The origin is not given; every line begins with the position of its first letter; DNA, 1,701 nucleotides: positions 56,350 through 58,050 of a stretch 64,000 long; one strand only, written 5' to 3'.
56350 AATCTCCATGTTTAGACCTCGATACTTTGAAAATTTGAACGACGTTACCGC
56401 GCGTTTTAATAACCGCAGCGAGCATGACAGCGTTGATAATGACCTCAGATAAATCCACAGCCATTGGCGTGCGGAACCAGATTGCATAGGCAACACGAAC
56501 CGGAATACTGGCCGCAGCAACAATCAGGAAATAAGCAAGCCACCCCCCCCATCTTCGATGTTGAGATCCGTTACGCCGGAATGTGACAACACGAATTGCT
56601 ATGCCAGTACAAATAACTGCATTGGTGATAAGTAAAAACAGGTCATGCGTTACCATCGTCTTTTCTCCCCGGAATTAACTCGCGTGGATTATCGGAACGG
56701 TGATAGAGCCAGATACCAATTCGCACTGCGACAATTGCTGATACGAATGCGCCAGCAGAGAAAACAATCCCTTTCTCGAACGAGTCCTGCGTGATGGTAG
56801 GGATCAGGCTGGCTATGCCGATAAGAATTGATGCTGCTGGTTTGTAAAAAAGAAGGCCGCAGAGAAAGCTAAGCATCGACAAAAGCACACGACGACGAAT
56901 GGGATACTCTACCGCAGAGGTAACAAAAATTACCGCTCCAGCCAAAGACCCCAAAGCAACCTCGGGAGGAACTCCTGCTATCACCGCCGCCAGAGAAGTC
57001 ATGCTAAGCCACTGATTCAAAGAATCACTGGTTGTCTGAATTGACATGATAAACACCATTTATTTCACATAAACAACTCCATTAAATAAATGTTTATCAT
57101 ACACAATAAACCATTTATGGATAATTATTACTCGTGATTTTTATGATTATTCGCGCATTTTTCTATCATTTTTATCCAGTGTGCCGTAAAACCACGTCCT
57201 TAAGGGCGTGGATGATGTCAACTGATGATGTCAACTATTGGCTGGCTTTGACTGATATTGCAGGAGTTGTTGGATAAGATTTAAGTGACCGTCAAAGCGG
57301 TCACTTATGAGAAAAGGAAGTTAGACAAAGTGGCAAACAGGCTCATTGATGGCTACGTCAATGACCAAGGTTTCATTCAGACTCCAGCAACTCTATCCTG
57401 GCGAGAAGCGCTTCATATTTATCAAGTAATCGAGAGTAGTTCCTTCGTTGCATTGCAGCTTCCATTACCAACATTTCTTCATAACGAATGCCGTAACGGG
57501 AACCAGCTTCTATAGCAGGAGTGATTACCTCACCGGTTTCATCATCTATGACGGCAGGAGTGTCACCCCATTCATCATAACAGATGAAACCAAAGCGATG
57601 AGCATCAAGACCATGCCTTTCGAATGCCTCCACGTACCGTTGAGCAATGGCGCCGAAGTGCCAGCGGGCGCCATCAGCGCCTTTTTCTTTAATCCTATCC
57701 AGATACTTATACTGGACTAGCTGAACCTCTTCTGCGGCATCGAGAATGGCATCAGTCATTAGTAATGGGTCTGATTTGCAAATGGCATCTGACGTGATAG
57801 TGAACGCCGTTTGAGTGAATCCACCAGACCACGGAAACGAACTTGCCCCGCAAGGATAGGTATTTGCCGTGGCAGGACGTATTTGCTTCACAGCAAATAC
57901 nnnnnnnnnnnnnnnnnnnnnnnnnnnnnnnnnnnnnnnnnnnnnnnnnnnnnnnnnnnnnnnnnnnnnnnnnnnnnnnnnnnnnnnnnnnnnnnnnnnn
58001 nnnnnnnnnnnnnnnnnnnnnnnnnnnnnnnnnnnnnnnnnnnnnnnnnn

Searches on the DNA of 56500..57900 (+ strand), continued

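Call 43: search_dna_similar(query=window:57200-57240:+, collection=ecoli_genomes, mode=distant, max_rows=30, max_evalue=1)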
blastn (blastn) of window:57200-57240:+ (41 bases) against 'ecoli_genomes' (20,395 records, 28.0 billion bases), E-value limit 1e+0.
Records with a match: 2; places in all: 3; records where one place covers at least 80% of the query: 2.
Genomes with a match: 2 of 5426; with a place that covers at least 80% of the query: 2. Places per genome that has any: lowest 1, median 2, highest 2. On chromosomes: 3 places; on plasmids: 0.
Best place of each record, by identity: >=99% 2.
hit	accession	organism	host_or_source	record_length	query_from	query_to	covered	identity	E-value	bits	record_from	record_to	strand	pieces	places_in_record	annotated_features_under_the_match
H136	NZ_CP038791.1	Escherichia coli strain PF9285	bovine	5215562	1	41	100%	100.0%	7e-12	75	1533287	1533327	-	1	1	none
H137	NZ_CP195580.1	Escherichia coli strain A_5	cattle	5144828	1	41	100%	100.0%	7e-12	75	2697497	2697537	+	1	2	none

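Call 64: search_dna_similar(query=window:57274-57315:+, collection=ecoli_genomes, mode=distant, max_rows=20, max_evalue=10)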
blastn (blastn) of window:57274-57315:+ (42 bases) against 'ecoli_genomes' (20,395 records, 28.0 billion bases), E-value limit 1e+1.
Records with a match: 1406; places in all: 1537; records where one place covers at least 80% of the query: 2.
Genomes with a match: 1083 of 5426; with a place that covers at least 80% of the query: 2. Places per genome that has any: lowest 1, median 1, highest 4. On chromosomes: 803 places; on plasmids: 734.
Best place of each record, by identity: >=99% 3; 95-99% 1336; 90-95% 55; 80-90% 12.
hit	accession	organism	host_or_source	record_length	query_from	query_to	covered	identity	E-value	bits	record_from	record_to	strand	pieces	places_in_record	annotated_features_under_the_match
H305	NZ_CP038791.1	Escherichia coli strain PF9285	bovine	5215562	1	42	100%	100.0%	2e-12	77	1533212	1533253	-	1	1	none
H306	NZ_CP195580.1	Escherichia coli strain A_5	cattle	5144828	1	42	100%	100.0%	2e-12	77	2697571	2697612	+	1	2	none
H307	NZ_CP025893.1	Escherichia coli strain 503025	Homo sapiens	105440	10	42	79%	84.8%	2e+0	38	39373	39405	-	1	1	none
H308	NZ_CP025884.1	Escherichia coli strain 503440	Homo sapiens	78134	10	42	79%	84.8%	2e+0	38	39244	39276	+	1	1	none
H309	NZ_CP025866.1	Escherichia coli strain 504211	Homo sapiens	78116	10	42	79%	84.8%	2e+0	38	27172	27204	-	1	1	none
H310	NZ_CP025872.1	Escherichia coli strain 503829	Homo sapiens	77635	10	42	79%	84.8%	2e+0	38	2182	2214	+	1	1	none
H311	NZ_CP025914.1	Escherichia coli strain 203740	Homo sapiens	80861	10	42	79%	84.8%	2e+0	38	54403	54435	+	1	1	none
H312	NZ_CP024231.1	Escherichia coli O25:NM strain 2014EL-1343-2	missing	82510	10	42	79%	84.8%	2e+0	38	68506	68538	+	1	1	none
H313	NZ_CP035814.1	Escherichia coli strain B7A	Homo sapiens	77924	10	42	79%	84.8%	2e+0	38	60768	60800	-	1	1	none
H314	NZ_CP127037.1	Escherichia coli strain TW10573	Homo sapiens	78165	10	42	79%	84.8%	2e+0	38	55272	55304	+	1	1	none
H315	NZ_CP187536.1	Escherichia coli strain IrN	wastewater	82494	10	42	79%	84.8%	2e+0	38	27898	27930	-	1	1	none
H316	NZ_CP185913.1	Escherichia coli strain Cn5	Cikapundung River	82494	10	42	79%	84.8%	2e+0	38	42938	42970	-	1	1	none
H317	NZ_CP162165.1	Escherichia coli strain STS63-1-E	Pre-washed mixed salad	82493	10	42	79%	84.8%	2e+0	38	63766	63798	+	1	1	none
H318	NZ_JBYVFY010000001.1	Escherichia coli strain CKJ_1000_3.1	-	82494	10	42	79%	84.8%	2e+0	38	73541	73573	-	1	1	none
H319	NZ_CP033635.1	Escherichia coli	chicken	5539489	10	35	62%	92.3%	6e-1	39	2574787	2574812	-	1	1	none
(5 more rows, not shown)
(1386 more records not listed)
